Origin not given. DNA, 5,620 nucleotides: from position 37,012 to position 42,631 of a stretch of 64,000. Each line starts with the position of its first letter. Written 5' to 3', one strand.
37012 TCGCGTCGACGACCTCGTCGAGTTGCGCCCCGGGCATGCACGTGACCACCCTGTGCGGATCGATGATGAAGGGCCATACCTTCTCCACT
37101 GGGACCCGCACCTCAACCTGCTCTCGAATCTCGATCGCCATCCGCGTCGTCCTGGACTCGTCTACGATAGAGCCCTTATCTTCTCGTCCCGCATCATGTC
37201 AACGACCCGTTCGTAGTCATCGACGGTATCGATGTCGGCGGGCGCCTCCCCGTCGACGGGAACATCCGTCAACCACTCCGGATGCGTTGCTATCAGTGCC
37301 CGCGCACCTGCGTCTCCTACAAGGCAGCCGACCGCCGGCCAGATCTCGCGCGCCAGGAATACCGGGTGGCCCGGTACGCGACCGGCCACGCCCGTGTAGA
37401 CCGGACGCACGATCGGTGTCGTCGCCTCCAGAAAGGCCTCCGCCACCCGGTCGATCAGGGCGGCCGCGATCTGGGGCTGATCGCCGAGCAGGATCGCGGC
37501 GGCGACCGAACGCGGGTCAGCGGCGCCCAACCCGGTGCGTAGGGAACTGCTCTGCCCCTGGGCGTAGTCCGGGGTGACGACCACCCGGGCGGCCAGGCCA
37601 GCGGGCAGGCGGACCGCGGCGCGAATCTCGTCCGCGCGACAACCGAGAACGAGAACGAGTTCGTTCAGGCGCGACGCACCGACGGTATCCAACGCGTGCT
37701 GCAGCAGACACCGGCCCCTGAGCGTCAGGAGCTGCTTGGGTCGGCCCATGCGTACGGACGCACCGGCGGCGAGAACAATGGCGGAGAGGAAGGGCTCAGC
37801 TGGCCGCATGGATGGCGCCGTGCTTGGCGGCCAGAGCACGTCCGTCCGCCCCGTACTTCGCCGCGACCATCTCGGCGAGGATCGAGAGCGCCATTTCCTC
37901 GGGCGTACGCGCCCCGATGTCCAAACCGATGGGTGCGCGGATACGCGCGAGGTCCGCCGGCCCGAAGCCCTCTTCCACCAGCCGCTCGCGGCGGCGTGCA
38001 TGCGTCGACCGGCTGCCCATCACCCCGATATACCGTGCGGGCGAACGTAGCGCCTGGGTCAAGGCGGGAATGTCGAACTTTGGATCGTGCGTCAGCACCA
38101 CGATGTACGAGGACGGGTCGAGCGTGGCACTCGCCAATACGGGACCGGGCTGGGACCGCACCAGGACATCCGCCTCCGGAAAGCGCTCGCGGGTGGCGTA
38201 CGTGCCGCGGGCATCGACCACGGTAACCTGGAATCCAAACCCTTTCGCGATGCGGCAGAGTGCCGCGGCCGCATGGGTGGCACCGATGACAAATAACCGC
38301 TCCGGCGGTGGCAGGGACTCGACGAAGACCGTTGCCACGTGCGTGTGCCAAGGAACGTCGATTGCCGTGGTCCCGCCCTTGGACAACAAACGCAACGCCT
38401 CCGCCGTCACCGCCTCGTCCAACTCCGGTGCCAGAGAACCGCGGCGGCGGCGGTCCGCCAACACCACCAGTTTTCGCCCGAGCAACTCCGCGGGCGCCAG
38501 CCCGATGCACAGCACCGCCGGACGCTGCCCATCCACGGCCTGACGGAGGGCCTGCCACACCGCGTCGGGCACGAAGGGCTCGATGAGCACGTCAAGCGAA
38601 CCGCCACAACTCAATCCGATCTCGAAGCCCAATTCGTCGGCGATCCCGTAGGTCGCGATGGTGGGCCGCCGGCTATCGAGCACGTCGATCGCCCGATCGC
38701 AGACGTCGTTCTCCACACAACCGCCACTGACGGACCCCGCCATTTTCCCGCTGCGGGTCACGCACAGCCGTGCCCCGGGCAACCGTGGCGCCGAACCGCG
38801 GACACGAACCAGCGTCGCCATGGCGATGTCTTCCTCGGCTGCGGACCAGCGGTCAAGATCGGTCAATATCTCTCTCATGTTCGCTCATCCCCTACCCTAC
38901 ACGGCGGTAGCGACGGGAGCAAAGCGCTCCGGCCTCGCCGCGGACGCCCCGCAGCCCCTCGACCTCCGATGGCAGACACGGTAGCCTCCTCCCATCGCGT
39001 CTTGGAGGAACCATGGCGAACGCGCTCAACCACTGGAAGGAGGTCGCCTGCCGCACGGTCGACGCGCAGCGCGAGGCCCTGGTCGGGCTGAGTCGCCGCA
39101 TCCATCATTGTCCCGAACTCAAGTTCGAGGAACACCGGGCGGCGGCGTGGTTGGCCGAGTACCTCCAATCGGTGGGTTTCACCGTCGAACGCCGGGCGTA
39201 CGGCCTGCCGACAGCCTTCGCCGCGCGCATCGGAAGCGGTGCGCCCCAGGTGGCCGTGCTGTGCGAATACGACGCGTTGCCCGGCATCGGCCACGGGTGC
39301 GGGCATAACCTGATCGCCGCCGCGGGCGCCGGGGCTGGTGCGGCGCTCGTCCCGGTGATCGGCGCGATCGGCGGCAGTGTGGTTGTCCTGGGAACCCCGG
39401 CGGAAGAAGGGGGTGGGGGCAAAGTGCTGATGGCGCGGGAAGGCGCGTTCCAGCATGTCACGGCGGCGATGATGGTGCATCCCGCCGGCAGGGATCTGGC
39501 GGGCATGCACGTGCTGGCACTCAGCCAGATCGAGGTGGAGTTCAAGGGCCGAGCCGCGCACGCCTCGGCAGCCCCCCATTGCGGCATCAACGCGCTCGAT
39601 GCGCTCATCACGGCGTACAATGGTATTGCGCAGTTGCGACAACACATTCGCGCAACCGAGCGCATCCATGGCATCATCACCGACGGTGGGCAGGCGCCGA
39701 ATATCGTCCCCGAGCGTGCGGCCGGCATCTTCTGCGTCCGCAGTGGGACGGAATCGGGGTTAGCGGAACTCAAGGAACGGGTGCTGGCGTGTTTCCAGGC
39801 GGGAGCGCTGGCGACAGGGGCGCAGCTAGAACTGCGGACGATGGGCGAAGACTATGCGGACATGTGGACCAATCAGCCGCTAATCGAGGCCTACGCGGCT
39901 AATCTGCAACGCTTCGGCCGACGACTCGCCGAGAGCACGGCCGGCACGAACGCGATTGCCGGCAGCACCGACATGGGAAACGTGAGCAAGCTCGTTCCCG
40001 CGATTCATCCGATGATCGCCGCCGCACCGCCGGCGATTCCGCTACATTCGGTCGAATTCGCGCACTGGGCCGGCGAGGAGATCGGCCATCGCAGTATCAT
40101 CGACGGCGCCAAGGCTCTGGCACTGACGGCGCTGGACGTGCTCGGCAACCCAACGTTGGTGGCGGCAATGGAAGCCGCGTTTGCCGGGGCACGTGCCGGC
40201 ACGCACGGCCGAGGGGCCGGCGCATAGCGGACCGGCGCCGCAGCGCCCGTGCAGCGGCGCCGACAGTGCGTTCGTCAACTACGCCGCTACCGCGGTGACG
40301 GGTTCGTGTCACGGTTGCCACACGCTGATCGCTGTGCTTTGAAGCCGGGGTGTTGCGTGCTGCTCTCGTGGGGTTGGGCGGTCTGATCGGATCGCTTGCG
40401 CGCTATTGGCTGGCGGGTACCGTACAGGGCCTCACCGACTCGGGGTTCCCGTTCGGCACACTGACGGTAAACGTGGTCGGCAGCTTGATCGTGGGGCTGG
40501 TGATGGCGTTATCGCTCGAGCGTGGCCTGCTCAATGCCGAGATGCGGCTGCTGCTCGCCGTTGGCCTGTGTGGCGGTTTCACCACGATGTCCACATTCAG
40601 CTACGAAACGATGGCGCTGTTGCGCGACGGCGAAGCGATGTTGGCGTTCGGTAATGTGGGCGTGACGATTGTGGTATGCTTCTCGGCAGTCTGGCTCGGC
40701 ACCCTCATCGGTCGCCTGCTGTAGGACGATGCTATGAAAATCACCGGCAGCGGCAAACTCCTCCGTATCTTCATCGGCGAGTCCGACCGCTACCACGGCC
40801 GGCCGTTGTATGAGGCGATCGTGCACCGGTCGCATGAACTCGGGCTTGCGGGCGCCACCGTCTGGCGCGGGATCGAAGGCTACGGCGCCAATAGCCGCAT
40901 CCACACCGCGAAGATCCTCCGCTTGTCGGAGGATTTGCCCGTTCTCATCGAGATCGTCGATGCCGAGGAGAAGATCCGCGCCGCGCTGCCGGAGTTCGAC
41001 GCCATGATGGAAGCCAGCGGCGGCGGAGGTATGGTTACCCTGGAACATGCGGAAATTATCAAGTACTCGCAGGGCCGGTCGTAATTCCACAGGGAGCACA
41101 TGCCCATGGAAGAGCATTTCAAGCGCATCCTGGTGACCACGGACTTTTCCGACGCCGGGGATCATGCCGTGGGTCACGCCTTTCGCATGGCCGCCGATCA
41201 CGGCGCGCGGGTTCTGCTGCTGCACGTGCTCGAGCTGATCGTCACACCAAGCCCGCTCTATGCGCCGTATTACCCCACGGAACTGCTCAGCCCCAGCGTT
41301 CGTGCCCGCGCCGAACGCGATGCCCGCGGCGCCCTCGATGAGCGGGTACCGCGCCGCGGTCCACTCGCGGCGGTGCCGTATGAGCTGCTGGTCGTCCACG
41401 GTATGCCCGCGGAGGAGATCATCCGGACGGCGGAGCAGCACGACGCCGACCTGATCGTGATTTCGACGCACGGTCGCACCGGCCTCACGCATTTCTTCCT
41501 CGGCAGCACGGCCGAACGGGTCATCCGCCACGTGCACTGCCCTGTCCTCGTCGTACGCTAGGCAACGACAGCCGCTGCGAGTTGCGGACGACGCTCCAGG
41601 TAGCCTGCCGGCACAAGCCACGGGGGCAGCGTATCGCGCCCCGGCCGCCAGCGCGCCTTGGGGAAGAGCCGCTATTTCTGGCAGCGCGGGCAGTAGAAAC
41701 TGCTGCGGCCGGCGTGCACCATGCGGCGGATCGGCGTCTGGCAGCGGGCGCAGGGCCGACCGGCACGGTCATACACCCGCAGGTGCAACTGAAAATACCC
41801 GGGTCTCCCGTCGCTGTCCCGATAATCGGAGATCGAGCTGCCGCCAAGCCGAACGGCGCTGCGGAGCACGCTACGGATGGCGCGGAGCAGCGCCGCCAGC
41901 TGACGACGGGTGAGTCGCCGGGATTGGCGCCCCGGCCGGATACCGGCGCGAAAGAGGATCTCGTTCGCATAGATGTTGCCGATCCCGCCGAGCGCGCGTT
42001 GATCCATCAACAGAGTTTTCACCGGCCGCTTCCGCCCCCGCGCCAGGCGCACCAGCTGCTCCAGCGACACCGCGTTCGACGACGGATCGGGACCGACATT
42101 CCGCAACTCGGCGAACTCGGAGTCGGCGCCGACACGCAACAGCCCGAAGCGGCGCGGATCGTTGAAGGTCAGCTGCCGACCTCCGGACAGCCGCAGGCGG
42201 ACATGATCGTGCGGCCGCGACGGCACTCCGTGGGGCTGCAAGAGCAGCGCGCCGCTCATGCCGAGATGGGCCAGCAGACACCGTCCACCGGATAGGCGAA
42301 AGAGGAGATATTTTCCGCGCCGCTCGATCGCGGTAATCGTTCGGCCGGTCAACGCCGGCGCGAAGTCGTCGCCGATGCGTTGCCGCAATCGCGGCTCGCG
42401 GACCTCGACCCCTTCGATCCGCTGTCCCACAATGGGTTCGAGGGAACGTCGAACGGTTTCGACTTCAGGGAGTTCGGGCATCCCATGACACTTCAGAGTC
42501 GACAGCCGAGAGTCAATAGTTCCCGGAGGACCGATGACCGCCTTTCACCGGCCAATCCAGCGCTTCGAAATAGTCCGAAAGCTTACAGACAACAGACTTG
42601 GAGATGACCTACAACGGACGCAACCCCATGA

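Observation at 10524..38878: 28-kb one-directional supercluster may encode an undescribed catabolic route: eight CoA-transferase domains, a ketone carboxylase, F420-type reductases and OYE, but no regulator, thiolase or acyl-CoA dehydrogenase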

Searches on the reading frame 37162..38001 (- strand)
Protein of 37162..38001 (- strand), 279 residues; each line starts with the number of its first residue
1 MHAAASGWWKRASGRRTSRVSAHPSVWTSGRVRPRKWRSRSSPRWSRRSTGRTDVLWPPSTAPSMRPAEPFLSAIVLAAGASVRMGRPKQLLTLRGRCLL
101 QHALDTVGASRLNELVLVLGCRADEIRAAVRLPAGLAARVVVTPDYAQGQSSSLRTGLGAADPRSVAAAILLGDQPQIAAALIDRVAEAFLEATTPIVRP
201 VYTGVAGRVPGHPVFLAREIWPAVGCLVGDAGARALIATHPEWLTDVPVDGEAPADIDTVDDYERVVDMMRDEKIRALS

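Call 6: search_protein_families(library=pfam, proteins=[window:37162-38001:-], max_evalue=0.01)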
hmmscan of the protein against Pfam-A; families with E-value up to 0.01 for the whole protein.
window:37162-38001:- (279 aa): 2 families
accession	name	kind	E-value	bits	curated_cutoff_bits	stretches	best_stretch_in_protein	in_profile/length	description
PF12804.13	NTP_transf_3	-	1.7e-30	106.8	27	1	74-240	1-157/160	MobA-like NTP transferase domain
PF01128.25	IspD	-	2.7e-06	27.8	27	1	73-194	2-121/221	2-C-methyl-D-erythritol 4-phosphate cytidylyltransferase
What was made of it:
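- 37162..37809 (-): MocA-like molybdenum cofactor cytidylyltransferase (215 aa; ATG at 37809 overlaps the xdhC end by 14 nt). PF12804 (call 6).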

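Call 10: search_protein_families(library=ncbifam, proteins=[window:37162-38001:-], max_evalue=0.00001)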
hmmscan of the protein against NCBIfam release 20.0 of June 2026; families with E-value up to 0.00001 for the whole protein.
window:37162-38001:- (279 aa): 16 families
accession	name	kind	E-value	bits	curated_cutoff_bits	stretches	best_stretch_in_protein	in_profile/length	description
TIGR03310.1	matur_MocA_YgfJ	equivalog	1.4e-39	136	186.45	1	73-265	1-187/188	molybdenum cofactor cytidylyltransferase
NF045665.1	NTPtran_DVU1551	equivalog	3.4e-31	108.6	315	1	73-275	2-198/359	DVU_1551 family NTP transferase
TIGR03202.1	pucB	equivalog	2.4e-24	86.1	235.05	1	74-263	3-192/192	xanthine dehydrogenase accessory protein PucB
NF045782.1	NicBOxredNboR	equivalog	3.3e-24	85.7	260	1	70-264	7-203/206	nicotine blue oxidoreductase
NF010932.0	PRK14352.1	equivalog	5.5e-10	38.5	611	1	73-190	8-126/488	bifunctional UDP-N-acetylglucosamine diphosphorylase/glucosamine-1-phosphate N-acetyltransferase GlmU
NF010933.0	PRK14353.1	equivalog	5.2e-09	35.2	505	1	72-191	6-125/453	bifunctional UDP-N-acetylglucosamine diphosphorylase/glucosamine-1-phosphate N-acetyltransferase GlmU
TIGR01173.1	glmU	equivalog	3.4e-08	32.8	366.85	1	73-188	2-115/452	bifunctional UDP-N-acetylglucosamine diphosphorylase/glucosamine-1-phosphate N-acetyltransferase GlmU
NF010936.0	PRK14356.1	equivalog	9.4e-08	31.4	666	1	73-189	7-122/456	bifunctional UDP-N-acetylglucosamine diphosphorylase/glucosamine-1-phosphate N-acetyltransferase GlmU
TIGR00453.1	ispD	equivalog_domain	1.3e-07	31.3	181.3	1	73-200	1-130/219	2-C-methyl-D-erythritol 4-phosphate cytidylyltransferase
TIGR02665.1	molyb_mobA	equivalog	1.5e-07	31.6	151.85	1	73-198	2-121/186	molybdenum cofactor guanylyltransferase MobA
NF053639.1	Mfer334_fam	equivalog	1.7e-07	31.3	260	1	73-194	1-130/209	pseudomurein biosynthesis protein PmurB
NF010934.1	PRK14354.1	equivalog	1.9e-06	26.6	450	1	74-189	2-114/447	bifunctional UDP-N-acetylglucosamine diphosphorylase/glucosamine-1-phosphate N-acetyltransferase GlmU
NF001855.0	PRK00576.1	equivalog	2.6e-06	27.2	205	1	72-200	7-129/197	molybdenum cofactor guanylyltransferase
NF001457.0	PRK00317.1-3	equivalog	4.4e-06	26.3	164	1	73-194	3-117/200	molybdenum cofactor guanylyltransferase MobA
NF010935.0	PRK14355.1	equivalog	4.4e-06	25.6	718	1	72-192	4-123/459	bifunctional UDP-N-acetylglucosamine diphosphorylase/glucosamine-1-phosphate N-acetyltransferase GlmU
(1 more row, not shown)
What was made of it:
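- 37162..37809 (-): TIGR03310 136 bits, below cut-off (call 10).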

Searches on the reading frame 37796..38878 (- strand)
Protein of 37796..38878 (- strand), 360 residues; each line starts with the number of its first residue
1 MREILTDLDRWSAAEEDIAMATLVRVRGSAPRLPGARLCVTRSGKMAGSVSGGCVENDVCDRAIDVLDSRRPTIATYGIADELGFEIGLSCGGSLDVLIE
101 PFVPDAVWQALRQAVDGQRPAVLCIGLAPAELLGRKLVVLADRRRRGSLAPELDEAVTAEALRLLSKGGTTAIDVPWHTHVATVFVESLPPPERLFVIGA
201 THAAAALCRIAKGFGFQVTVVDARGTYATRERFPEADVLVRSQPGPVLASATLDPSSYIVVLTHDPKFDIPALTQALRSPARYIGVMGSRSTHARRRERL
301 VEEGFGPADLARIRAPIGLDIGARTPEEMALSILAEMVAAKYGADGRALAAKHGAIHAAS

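Call 6: search_protein_families(library=pfam, proteins=[window:37796-38878:-], max_evalue=0.01)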
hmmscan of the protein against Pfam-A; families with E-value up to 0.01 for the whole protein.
window:37796-38878:- (360 aa): 2 families
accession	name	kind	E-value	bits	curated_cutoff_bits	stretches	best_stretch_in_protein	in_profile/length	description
PF13478.12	XdhC_C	-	7.8e-46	156.1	29.7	1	195-337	1-125/125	XdhC Rossmann domain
PF02625.21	XdhC_CoxI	-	2.6e-25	88.5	24.3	1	11-78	1-68/68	XdhC and CoxI family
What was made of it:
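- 37796..38878 (-): XdhC-family molybdenum-cofactor insertion chaperone; first gene of the unit. Pfam XdhC_CoxI+XdhC_C (call 6).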

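Call 10: search_protein_families(library=ncbifam, proteins=[window:37796-38878:-], max_evalue=0.00001)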
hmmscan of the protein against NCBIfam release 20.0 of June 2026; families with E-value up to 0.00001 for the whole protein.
window:37796-38878:- (360 aa): 2 families
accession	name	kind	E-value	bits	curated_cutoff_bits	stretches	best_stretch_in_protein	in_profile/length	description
NF045664.1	XdhC_rel_AOR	equivalog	1e-68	232.2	350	1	8-341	5-344/346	XdhC family aldehyde oxidoreductase maturation factor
TIGR02964.1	xanthine_xdhC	equivalog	4.3e-34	118.2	161.6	1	20-337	2-245/246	xanthine dehydrogenase accessory protein XdhC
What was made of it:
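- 37796..38878 (-): NCBIfam XdhC_rel_AOR 232 bits, below cut-off (call 10).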

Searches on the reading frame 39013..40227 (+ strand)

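Call 6: search_protein_families(library=pfam, proteins=[window:39013-40227:+], max_evalue=0.01)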
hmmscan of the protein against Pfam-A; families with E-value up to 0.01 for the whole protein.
window:39013-40227:+ (404 aa): 2 families
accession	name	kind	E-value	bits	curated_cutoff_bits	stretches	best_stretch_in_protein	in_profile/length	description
PF01546.33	Peptidase_M20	-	3.9e-09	37.2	24.6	1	91-371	26-202/206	Peptidase family M20/M25/M40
PF07687.19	M20_dimer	-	7.9e-09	35.9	21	1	172-263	8-101/107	Peptidase dimerisation domain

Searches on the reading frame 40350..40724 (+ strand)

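Call 6: search_protein_families(library=pfam, proteins=[window:40350-40724:+], max_evalue=0.01)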
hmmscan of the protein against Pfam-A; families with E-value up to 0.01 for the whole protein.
window:40350-40724:+ (124 aa): 1 family
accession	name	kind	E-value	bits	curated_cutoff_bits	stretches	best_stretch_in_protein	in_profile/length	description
PF02537.21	CRCB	-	3.4e-28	98.4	32.9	1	6-117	2-102/103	CrcB-like protein, Camphor Resistance (CrcB)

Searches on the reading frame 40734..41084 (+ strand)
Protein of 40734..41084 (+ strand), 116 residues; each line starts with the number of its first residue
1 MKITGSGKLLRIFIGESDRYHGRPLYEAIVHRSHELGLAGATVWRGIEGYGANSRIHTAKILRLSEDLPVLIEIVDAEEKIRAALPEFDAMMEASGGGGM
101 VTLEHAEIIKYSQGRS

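Call 6: search_protein_families(library=pfam, proteins=[window:40734-41084:+], max_evalue=0.01)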
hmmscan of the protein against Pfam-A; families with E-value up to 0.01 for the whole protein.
window:40734-41084:+ (116 aa): 1 family
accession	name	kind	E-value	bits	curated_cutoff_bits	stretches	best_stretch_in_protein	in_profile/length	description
PF02641.20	DUF190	-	1.8e-39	134.3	23.4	1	8-108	1-97/97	Uncharacterized ACR, COG1993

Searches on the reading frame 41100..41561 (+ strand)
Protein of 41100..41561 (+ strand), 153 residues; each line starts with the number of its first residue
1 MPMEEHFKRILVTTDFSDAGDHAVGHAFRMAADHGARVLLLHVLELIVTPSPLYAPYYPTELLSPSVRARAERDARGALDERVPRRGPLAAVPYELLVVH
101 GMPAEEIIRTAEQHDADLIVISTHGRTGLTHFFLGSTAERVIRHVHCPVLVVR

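Call 7: search_protein_families(library=pfam, proteins=[window:41100-41561:+], max_evalue=0.01)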
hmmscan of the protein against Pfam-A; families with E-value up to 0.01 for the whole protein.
window:41100-41561:+ (153 aa): 1 family
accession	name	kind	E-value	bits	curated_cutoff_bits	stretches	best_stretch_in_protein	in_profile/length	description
PF00582.32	Usp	-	2.7e-38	132.1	24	1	7-153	2-141/141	Universal stress protein family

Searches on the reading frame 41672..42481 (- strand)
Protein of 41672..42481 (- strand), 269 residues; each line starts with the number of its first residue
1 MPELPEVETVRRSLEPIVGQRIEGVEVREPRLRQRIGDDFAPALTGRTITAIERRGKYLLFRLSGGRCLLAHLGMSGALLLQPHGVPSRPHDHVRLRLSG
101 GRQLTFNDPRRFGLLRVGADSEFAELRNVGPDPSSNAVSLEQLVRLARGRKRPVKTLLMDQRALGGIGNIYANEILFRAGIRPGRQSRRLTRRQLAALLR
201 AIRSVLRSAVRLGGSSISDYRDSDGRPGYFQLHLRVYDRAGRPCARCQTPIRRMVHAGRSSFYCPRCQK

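Call 7: search_protein_families(library=pfam, proteins=[window:41672-42481:-], max_evalue=0.01)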
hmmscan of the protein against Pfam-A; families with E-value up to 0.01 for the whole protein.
window:41672-42481:- (269 aa): 4 families
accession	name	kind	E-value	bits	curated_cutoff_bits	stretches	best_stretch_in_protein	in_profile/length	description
PF01149.29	Fapy_DNA_glyco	-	6.3e-39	133.7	25.5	1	1-113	1-115/117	Formamidopyrimidine-DNA glycosylase N-terminal domain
PF06831.19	H2TH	-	5.4e-26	90.9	34.7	1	129-219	1-91/93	Formamidopyrimidine-DNA glycosylase H2TH domain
PF06827.20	zf-FPG_IleRS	-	4.1e-09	36.5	21.3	1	243-269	3-29/30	Zinc finger found in FPG and IleRS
PF05833.16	NFACT_N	-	0.0059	15.9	31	1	150-208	186-242/456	NFACT N-terminal and middle domains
